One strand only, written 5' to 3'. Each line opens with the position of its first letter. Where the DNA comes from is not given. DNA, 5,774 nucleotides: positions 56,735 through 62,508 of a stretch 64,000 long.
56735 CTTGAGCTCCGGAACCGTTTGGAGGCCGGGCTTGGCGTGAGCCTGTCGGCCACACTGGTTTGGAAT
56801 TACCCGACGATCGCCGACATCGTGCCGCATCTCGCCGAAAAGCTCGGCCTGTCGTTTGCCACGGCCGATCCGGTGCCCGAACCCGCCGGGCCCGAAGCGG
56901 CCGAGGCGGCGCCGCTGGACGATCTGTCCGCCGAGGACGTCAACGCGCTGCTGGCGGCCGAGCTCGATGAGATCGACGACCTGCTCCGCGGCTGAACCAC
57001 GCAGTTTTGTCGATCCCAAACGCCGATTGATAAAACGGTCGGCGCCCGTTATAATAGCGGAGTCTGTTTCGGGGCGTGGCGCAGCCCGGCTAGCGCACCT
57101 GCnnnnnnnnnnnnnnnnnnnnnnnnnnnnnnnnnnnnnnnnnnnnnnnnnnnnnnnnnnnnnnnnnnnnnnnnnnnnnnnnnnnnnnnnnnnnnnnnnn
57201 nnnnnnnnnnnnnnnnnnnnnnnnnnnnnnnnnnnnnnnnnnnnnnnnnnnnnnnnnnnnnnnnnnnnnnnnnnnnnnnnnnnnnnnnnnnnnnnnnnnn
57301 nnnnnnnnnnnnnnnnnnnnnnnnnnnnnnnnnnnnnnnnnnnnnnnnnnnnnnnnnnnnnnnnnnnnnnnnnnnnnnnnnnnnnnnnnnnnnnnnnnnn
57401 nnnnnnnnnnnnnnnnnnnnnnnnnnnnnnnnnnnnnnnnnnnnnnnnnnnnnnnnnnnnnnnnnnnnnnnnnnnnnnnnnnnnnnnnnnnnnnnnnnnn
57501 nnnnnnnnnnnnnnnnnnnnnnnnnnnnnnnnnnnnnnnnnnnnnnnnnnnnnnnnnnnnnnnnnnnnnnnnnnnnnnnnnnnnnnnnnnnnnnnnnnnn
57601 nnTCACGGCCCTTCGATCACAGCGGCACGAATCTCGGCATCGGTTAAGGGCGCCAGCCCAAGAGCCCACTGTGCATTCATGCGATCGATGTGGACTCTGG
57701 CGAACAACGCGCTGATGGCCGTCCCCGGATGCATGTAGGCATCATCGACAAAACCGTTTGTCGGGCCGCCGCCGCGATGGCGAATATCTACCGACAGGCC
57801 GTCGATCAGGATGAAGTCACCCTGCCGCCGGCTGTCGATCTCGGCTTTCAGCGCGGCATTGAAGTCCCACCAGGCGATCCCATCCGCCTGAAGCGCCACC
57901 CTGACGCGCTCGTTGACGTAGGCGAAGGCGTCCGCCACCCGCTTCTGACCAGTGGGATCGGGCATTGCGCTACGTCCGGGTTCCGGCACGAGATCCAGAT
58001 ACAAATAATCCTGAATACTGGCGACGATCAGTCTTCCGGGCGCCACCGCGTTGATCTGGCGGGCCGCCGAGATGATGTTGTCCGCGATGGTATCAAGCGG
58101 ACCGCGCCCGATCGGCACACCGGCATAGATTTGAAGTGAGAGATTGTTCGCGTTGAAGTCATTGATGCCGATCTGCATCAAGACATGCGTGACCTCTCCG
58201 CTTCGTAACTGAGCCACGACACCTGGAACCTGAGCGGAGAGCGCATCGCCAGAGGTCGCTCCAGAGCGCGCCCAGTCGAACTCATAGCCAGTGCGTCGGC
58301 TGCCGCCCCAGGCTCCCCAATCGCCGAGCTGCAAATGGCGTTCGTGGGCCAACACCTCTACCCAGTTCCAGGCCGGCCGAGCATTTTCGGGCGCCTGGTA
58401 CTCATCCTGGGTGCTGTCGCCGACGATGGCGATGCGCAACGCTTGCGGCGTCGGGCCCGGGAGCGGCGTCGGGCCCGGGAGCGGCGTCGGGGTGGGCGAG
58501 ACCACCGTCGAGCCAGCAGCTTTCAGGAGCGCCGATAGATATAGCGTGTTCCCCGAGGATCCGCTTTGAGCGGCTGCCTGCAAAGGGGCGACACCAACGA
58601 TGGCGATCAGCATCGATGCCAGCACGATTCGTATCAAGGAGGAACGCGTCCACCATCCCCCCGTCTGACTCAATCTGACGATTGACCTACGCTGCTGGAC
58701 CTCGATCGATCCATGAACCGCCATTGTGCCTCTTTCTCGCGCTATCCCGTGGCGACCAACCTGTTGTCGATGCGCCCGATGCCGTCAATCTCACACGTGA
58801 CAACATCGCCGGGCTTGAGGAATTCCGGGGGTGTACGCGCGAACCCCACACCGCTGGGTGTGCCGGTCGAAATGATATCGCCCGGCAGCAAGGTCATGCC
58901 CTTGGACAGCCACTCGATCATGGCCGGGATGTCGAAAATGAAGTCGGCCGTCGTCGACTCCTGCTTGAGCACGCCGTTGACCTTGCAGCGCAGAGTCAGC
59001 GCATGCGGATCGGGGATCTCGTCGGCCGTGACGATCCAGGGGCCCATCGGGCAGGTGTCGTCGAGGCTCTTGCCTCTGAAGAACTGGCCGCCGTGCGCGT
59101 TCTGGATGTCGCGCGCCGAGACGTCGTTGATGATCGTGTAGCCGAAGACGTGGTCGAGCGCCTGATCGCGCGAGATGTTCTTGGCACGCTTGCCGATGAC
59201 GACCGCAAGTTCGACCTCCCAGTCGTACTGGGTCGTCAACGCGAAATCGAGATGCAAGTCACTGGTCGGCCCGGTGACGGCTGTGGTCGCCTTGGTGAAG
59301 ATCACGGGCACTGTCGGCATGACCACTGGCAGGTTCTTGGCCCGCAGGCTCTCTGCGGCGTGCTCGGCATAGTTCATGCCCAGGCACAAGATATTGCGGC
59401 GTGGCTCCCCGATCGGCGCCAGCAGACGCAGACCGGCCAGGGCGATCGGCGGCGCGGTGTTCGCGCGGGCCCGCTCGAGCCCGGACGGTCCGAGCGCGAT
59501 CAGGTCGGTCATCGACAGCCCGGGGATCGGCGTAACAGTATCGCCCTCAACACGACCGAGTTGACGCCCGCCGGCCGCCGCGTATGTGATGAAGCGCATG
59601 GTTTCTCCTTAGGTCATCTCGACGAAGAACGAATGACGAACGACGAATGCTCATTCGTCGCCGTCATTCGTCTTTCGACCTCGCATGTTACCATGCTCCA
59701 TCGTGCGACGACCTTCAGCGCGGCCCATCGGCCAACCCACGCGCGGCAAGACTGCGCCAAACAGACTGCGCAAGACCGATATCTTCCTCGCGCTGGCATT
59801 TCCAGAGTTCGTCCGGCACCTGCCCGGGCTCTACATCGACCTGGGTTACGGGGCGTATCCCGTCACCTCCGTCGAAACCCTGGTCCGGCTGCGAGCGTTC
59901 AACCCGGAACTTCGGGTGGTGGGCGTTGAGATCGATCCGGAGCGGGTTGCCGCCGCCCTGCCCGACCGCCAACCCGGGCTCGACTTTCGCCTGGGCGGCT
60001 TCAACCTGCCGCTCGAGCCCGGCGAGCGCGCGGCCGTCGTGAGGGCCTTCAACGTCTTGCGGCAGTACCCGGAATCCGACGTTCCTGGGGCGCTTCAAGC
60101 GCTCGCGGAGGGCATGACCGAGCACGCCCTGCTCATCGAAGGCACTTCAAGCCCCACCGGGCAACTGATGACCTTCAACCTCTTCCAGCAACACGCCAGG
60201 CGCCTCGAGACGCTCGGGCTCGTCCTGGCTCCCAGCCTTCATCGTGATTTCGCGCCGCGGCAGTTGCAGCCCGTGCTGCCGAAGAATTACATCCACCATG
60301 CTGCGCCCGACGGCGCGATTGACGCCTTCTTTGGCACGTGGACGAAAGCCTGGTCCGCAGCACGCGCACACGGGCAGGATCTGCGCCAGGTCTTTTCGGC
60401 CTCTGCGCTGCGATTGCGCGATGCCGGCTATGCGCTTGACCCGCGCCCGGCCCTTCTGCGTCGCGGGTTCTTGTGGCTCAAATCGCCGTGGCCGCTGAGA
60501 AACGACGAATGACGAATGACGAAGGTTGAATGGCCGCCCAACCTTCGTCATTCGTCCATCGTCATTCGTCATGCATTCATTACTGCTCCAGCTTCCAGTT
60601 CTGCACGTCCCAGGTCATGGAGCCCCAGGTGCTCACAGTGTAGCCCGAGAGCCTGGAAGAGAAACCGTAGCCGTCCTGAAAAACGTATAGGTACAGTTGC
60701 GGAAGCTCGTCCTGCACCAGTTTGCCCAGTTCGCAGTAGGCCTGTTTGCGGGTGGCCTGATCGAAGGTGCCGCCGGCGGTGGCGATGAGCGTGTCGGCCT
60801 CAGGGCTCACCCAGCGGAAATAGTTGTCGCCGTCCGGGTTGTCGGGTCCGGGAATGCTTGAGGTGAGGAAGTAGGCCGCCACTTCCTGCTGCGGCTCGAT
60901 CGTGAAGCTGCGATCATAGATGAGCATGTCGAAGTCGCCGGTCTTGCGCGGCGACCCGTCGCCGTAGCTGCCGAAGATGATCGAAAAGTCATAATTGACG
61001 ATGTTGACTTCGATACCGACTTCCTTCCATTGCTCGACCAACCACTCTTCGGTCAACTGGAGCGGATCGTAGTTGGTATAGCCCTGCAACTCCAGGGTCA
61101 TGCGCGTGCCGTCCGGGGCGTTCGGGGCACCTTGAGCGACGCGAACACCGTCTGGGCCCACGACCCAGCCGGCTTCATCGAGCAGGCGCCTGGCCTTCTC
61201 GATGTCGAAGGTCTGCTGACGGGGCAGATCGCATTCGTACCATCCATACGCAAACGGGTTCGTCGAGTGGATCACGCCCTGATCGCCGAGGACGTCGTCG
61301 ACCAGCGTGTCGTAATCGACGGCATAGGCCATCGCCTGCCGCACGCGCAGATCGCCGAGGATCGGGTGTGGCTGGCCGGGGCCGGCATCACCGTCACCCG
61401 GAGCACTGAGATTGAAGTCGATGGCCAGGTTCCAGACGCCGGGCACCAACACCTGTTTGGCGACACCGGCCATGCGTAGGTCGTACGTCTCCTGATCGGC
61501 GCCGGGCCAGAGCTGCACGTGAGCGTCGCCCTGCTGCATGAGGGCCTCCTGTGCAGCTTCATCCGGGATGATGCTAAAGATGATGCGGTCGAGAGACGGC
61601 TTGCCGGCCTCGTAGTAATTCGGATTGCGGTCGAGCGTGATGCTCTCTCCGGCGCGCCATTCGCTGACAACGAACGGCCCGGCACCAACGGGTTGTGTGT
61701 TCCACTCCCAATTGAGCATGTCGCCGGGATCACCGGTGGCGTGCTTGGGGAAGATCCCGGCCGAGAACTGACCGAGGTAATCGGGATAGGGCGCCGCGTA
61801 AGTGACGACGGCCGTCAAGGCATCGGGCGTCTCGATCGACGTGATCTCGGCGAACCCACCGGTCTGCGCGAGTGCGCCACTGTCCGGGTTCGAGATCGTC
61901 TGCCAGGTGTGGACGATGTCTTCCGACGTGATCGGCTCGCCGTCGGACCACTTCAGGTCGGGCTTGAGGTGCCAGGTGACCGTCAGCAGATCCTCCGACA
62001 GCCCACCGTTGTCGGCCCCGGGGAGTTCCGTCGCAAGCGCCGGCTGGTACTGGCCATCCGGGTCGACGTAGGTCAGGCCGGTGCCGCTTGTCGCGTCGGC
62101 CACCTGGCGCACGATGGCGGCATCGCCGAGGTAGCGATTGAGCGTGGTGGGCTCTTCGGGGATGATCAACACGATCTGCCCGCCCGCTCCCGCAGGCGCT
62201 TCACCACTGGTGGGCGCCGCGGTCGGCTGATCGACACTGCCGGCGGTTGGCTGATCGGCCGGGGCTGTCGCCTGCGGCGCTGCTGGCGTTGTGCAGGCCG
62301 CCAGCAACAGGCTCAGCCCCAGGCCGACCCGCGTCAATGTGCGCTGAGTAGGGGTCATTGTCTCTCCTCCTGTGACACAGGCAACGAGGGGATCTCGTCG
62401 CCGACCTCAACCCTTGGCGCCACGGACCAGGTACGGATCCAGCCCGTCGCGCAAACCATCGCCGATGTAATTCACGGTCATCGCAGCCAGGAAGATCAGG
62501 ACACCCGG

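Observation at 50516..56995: Orphan, fully reducing single-module type I PKS (MAS-like) with no release domain and no biosynthetic neighbours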

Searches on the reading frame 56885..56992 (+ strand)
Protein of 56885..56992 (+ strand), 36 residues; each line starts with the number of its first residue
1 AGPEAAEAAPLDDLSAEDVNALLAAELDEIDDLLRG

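Call 49: search_solved_structures(query=window:56885-56992:+, max_evalue=10, show_alignments=2)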
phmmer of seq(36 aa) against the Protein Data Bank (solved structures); distinct sequences matched with E-value up to 10: 1.
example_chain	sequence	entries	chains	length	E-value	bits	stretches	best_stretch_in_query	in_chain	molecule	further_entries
8vd6_A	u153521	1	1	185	1.8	13.1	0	14-34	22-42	CAP REPEAT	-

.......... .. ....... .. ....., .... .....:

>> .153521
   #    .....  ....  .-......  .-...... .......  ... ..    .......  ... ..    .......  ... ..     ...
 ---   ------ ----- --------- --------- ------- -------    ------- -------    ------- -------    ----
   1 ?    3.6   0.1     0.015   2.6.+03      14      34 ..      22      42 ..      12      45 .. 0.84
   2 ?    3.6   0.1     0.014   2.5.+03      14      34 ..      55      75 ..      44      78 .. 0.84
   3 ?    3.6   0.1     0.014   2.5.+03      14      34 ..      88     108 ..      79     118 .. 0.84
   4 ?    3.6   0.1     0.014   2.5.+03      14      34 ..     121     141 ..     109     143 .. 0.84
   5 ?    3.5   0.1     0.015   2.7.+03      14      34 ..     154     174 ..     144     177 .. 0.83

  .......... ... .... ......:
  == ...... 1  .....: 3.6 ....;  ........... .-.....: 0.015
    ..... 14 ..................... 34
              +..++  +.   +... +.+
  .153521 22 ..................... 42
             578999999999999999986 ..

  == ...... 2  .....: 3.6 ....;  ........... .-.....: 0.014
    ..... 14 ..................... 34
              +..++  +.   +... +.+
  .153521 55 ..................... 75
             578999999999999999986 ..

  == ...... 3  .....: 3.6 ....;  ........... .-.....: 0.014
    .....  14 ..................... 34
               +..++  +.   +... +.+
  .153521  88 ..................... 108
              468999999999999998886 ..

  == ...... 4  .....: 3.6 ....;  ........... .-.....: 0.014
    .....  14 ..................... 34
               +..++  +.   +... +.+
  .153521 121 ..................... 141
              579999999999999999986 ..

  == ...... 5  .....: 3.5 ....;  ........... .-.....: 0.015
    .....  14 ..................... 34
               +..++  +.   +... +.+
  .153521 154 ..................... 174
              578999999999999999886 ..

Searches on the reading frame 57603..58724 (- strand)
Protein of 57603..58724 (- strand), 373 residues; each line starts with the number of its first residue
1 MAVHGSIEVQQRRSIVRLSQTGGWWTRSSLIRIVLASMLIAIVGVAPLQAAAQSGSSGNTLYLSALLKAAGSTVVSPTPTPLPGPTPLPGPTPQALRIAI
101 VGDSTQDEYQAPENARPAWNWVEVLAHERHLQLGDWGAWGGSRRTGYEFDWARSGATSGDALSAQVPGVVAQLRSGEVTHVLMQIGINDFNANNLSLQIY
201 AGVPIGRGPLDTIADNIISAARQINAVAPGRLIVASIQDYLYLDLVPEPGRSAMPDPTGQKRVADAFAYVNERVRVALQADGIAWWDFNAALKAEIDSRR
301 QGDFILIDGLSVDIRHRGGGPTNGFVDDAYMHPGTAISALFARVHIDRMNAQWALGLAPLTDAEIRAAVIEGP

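Call 8: search_protein_families(library=pfam, proteins=[window:57603-58724:-], max_evalue=0.00001)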
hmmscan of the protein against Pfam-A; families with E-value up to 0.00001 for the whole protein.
window:57603-58724:- (373 aa): 1 family
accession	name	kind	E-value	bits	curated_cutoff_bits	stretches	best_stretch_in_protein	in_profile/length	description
PF13472.12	Lipase_GDSL_2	-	4.4e-08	34.3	32.9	1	101-301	2-162/178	GDSL-like Lipase/Acylhydrolase family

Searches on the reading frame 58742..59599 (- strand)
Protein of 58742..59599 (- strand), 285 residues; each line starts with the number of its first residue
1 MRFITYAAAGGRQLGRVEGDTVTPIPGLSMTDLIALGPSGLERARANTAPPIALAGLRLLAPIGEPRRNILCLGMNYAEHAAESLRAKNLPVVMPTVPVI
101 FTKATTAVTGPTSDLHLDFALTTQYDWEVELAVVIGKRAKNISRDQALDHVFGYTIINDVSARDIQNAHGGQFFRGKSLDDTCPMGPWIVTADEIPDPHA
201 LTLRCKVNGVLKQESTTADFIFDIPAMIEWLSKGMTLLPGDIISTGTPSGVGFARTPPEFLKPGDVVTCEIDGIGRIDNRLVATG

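Call 8: search_protein_families(library=pfam, proteins=[window:58742-59599:-], max_evalue=0.00001)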
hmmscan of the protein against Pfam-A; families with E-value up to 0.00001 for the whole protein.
window:58742-59599:- (285 aa): 1 family
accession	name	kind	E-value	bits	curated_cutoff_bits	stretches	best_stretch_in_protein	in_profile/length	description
PF01557.24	FAA_hydrolase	-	4.8e-75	252.3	23.9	1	70-281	2-213/214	Fumarylacetoacetate (FAA) hydrolase C-terminal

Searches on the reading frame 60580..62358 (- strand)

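Call 8: search_protein_families(library=pfam, proteins=[window:60580-62358:-], max_evalue=0.00001)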
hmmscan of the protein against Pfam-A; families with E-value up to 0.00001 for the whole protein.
window:60580-62358:- (592 aa): 1 family
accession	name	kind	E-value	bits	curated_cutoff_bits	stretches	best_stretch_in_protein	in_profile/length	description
PF00496.27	SBP_bac_5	-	1.5e-74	251.8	32.4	1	104-500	2-363/368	Bacterial extracellular solute-binding proteins, family 5 Middle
